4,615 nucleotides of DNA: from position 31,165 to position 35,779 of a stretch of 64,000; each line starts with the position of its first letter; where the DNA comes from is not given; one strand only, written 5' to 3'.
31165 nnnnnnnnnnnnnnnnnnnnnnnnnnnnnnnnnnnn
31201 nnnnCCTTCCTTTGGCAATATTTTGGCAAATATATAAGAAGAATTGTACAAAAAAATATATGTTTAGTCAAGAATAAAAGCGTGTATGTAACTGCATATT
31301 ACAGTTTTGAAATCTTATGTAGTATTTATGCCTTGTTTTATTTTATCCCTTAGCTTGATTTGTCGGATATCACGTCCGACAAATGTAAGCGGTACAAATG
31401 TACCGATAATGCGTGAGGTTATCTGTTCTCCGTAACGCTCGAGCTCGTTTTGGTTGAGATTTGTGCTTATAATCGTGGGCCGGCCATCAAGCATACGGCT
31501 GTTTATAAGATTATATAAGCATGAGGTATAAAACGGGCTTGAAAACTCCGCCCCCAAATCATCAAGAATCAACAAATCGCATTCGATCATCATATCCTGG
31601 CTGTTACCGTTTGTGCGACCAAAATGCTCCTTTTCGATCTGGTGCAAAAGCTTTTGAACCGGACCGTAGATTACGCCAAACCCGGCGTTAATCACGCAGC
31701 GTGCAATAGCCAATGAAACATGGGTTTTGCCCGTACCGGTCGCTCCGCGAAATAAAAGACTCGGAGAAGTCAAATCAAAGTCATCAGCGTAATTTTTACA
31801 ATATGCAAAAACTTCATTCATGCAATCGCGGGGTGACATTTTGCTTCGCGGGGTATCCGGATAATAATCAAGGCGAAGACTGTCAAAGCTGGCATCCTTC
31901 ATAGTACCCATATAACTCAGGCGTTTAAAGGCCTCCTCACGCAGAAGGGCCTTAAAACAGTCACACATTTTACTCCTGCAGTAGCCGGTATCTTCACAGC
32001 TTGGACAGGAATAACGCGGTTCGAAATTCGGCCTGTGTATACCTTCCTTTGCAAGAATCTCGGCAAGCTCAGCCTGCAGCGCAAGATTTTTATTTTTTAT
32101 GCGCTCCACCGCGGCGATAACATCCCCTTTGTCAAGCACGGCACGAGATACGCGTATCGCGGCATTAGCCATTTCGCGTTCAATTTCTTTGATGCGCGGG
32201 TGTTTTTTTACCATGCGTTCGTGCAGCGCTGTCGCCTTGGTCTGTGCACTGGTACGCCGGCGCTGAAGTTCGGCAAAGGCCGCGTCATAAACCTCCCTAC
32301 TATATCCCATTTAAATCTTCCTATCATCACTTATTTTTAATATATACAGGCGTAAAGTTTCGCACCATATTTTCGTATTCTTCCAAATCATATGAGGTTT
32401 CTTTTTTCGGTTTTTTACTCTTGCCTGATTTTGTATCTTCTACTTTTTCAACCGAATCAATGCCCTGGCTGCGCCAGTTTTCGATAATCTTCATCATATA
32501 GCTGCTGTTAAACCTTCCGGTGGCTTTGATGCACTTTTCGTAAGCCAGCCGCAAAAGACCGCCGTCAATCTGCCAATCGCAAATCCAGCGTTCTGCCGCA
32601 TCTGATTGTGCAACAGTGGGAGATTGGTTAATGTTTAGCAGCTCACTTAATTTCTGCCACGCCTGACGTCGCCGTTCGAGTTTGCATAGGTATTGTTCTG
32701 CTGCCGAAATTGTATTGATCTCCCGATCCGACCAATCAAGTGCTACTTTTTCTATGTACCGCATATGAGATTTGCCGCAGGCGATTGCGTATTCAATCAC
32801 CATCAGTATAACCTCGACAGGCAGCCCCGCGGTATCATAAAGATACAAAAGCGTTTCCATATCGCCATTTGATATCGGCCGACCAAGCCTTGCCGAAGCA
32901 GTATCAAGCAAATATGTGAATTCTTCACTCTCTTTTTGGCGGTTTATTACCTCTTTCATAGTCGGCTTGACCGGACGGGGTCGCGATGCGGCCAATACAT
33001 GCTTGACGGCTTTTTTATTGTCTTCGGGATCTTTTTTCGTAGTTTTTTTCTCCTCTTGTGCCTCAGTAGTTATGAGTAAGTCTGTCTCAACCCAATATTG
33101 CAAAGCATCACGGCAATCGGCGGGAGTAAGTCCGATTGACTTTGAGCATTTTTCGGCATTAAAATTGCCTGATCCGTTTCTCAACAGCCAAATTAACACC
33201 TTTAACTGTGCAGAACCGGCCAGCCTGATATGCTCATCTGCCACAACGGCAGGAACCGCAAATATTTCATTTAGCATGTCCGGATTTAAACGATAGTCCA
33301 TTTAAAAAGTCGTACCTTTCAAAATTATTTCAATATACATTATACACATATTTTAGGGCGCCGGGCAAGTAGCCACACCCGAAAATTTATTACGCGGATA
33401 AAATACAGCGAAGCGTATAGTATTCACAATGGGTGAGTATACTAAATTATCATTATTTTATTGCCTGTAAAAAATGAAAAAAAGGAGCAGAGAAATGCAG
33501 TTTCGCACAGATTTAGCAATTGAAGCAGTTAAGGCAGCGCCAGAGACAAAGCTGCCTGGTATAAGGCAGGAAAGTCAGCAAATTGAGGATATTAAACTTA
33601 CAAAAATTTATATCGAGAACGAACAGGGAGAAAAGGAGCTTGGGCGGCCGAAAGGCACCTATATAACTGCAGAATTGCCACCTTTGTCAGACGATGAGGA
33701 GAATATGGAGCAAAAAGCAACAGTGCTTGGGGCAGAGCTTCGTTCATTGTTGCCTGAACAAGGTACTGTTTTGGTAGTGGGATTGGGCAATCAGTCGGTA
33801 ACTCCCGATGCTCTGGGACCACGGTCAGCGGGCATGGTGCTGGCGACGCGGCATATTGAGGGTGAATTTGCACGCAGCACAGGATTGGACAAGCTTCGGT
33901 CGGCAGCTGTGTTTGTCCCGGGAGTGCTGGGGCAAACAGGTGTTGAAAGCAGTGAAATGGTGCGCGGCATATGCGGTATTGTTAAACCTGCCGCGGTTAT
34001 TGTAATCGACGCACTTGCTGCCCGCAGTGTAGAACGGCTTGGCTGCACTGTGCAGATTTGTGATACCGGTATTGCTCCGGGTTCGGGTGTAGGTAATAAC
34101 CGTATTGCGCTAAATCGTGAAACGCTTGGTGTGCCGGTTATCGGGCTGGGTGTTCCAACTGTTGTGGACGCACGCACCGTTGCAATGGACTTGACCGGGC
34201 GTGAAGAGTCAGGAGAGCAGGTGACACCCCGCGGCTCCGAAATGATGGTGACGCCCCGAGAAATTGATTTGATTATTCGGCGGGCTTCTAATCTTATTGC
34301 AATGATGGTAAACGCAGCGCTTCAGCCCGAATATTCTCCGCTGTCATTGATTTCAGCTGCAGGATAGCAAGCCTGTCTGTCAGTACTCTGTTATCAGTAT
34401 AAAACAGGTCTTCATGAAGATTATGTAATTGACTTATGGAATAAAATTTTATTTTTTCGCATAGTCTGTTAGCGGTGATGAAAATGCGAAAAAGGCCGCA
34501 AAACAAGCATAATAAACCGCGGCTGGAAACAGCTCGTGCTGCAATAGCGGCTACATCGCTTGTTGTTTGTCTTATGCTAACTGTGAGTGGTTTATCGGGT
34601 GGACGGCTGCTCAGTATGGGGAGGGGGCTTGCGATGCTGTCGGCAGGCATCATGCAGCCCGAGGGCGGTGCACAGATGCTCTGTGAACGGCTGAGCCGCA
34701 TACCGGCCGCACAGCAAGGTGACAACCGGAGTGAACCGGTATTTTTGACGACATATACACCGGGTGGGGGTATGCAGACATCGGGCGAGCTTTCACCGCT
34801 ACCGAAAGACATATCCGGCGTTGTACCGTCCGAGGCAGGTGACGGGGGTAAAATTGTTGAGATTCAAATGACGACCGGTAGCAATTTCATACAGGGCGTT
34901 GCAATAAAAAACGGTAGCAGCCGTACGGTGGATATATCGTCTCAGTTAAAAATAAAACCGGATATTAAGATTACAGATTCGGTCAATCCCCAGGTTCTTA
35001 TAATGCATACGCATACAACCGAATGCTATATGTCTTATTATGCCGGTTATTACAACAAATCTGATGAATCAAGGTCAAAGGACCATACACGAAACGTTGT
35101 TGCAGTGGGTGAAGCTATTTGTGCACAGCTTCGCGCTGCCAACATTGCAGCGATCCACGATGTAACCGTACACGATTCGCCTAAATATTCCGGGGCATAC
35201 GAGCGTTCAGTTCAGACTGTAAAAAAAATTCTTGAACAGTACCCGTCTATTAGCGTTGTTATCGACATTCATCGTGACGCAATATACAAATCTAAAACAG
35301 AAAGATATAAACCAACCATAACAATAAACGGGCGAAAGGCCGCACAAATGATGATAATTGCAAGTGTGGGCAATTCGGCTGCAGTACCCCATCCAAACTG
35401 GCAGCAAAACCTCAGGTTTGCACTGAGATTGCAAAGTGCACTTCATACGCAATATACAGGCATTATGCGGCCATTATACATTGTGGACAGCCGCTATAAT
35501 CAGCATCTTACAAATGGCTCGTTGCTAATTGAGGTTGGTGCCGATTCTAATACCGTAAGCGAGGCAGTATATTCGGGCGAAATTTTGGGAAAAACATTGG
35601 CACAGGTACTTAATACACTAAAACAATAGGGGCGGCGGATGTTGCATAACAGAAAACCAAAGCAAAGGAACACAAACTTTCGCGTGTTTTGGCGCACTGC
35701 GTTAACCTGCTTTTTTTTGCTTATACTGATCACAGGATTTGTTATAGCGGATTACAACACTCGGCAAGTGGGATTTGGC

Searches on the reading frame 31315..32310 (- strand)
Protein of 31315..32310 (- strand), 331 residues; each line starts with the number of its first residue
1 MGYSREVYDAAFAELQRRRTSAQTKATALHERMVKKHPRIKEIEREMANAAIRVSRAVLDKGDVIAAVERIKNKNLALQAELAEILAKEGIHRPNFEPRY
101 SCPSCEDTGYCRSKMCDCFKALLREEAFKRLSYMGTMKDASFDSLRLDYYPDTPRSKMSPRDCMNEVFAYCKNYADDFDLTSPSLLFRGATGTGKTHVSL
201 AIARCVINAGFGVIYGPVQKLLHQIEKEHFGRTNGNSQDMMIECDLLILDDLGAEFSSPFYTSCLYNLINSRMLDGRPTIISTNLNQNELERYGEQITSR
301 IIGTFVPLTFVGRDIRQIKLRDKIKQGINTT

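Call 32: search_protein_families(library=pfam, proteins=[window:31315-32310:-], max_evalue=0.001)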
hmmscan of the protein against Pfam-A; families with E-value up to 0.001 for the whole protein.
window:31315-32310:- (331 aa): 1 family
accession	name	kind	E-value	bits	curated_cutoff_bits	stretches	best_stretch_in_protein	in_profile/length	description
PF01695.23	IstB_IS21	-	6.2e-13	49.2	24.1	1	184-289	94-198/238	IstB-like ATP binding protein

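Call 40: search_protein_families(library=ncbifam, proteins=[window:31315-32310:-], max_evalue=0.01)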
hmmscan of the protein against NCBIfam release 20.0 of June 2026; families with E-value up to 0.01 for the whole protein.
window:31315-32310:- (331 aa): 15 families
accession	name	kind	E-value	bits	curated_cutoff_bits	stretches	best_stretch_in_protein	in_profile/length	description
NF005304.0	PRK06835.1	equivalog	1.1e-81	274.6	215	1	7-321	5-325/330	ATP-binding protein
NF005992.0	PRK08116.1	subfamily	2.6e-33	115.3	189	1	138-326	75-262/269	hypothetical protein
NF038214.1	IS21_help_AAA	equivalog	1.3e-18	67.5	200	1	184-290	92-197/232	IS21-like element helper ATPase IstB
NF005378.0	PRK06921.1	subfamily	8.4e-16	57.8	207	1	97-302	30-241/266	hypothetical protein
NF005931.1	PRK07952.1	equivalog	1.2e-14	54.5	357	1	165-301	82-222/246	replicative helicase loader DnaC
NF009043.0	PRK12377.1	subfamily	1.5e-12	47.6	389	1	164-301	83-222/248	ATP-binding protein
NF006505.0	PRK08939.1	equivalog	2.1e-12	47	228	1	161-293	137-268/306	primosomal protein DnaI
NF006038.0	PRK08181.1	subfamily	3e-07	30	317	1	183-289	108-213/271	transposase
TIGR00362.1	DnaA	equivalog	5.2e-07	29.1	343.9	1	172-301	127-258/437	chromosomal replication initiator protein DnaA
NF001154.0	PRK00149.3-3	equivalog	2.3e-06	26.9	410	1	168-301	136-273/462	chromosomal replication initiator protein DnaA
NF005098.0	PRK06526.1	subfamily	3.8e-05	23.2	296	1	181-298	108-221/266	transposase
TIGR03420.1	DnaA_homol_Hda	equivalog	0.00013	21.6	194.8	1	184-300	40-147/226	DnaA regulatory inactivator Hda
NF006616.1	PRK09183.1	subfamily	0.00017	20.9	300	1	186-286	104-204/253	IS21-like element helper ATPase IstB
NF001679.0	PRK00440.1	equivalog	0.003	16.7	303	1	166-206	25-63/322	replication factor C small subunit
NF009087.0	PRK12422.1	equivalog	0.0035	16.6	657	1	182-313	142-273/455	chromosomal replication initiator protein DnaA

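Call 41: search_solved_structures(query=window:31315-32310:-, max_evalue=0.001, show_alignments=1)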
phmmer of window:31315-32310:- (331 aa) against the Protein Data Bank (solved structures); distinct sequences matched with E-value up to 0.001: 11.
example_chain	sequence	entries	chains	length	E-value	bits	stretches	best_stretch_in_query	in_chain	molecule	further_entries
6qel_G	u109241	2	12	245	2.2e-12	50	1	167-301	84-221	DNA replication protein dnaC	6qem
2w58_A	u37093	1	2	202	2.6e-06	30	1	184-292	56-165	PRIMOSOME COMPONENT (HELICASE LOADER)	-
3ecc_A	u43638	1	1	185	1.7e-05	27.3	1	182-297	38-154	DNA replication protein DnaC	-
3ec2_A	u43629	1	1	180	1.9e-05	27.2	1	182-297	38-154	DNA replication protein DnaC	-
2hcb_A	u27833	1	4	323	2.2e-05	27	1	182-325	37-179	Chromosomal replication initiator protein dnaA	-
1l8q_A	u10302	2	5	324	2.3e-05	26.9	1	182-325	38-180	Chromosomal replication initiator protein dnaA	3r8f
5bq5_A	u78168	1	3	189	0.0001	24.8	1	183-303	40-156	Insertion sequence IS5376 putative ATP-binding protein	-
8q3w_A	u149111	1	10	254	0.0002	23.8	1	183-303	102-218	Insertion sequence IS5376 putative ATP-binding protein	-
8q4d_E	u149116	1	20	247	0.00036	23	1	183-303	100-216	Insertion sequence IS5376 putative ATP-binding protein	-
5he8_A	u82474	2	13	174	0.00041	22.8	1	186-293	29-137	Helicase loader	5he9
4m4w_J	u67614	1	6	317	0.00048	22.6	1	182-293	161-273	Primosomal protein DnaI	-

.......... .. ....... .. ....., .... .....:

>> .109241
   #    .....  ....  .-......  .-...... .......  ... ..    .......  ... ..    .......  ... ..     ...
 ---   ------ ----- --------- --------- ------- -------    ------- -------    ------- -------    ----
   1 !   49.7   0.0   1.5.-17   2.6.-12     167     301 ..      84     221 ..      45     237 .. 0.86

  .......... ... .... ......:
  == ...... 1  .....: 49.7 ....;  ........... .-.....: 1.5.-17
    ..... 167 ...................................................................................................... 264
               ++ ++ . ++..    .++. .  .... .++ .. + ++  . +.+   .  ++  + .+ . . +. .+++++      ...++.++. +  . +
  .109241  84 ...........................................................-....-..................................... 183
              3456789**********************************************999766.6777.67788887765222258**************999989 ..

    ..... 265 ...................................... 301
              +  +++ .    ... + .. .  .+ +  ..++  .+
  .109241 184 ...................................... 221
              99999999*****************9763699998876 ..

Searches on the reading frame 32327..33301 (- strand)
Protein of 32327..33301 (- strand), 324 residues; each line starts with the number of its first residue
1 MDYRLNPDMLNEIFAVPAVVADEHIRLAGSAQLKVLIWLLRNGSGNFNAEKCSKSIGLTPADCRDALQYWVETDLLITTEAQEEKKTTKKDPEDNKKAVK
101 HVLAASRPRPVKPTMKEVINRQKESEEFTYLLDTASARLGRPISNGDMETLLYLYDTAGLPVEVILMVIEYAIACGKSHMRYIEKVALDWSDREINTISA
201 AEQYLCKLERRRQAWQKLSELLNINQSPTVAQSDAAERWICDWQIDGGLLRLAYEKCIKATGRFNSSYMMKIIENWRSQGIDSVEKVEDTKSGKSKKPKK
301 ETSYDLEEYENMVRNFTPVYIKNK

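Call 32: search_protein_families(library=pfam, proteins=[window:32327-33301:-], max_evalue=0.001)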
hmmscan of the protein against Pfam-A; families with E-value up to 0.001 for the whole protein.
window:32327-33301:- (324 aa): 1 family
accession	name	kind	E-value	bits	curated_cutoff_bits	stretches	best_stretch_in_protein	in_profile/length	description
PF07261.16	DnaB_2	-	4.6e-33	113.2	22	2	135-204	4-73/74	Replication initiation and membrane attachment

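Call 40: search_protein_families(library=ncbifam, proteins=[window:32327-33301:-], max_evalue=0.01)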
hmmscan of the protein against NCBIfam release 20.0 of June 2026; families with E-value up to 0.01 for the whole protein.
window:32327-33301:- (324 aa): 3 families
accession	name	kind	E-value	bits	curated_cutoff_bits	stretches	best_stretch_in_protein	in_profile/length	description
TIGR01446.1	DnaD_dom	domain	1.5e-18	66.7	24.95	2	133-202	3-72/73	DnaD domain protein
NF007184.0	PRK09614.1-3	equivalog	0.0012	18.3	310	1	182-279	47-141/346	ribonucleotide-diphosphate reductase subunit beta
NF053829.1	HelldRmdprotDnaB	equivalog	0.0047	15.9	570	0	159-241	336-422/460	replicative helicase loading/DNA remodeling protein DnaB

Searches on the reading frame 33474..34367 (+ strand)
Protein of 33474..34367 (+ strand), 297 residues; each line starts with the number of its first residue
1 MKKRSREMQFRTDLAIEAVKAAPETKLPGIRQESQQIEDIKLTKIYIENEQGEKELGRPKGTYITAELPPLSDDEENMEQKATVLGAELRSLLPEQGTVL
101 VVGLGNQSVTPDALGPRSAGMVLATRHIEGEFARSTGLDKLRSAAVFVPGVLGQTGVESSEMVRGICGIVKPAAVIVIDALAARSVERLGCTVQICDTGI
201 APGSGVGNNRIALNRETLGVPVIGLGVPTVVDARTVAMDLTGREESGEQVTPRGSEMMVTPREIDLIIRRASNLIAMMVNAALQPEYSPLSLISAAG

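Call 32: search_protein_families(library=pfam, proteins=[window:33474-34367:+], max_evalue=0.001)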
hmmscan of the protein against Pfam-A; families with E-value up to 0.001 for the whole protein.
window:33474-34367:+ (297 aa): 1 family
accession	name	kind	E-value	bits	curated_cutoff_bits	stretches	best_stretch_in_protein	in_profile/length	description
PF03418.19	Peptidase_A25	-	4.3e-70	236.9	27.8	2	20-239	14-237/353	Germination protease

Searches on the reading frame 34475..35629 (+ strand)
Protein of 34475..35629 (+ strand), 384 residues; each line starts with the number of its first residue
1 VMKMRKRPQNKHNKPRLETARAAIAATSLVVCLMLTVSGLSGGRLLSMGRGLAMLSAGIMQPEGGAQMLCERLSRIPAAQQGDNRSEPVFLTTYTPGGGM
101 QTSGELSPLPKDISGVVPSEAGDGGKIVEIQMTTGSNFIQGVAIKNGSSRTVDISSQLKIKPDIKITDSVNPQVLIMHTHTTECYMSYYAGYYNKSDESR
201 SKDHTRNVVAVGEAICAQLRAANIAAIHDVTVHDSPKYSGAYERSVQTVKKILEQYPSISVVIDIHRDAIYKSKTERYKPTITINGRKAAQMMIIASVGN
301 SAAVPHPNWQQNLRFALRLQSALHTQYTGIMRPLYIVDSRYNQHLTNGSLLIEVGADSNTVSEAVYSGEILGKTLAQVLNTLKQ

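Call 32: search_protein_families(library=pfam, proteins=[window:34475-35629:+], max_evalue=0.001)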
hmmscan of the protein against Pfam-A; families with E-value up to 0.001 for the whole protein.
window:34475-35629:+ (384 aa): 1 family
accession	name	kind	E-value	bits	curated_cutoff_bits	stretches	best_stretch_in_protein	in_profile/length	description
PF07454.18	SpoIIP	-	3e-64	217.6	24.4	1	160-375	69-268/269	Stage II sporulation protein P (SpoIIP)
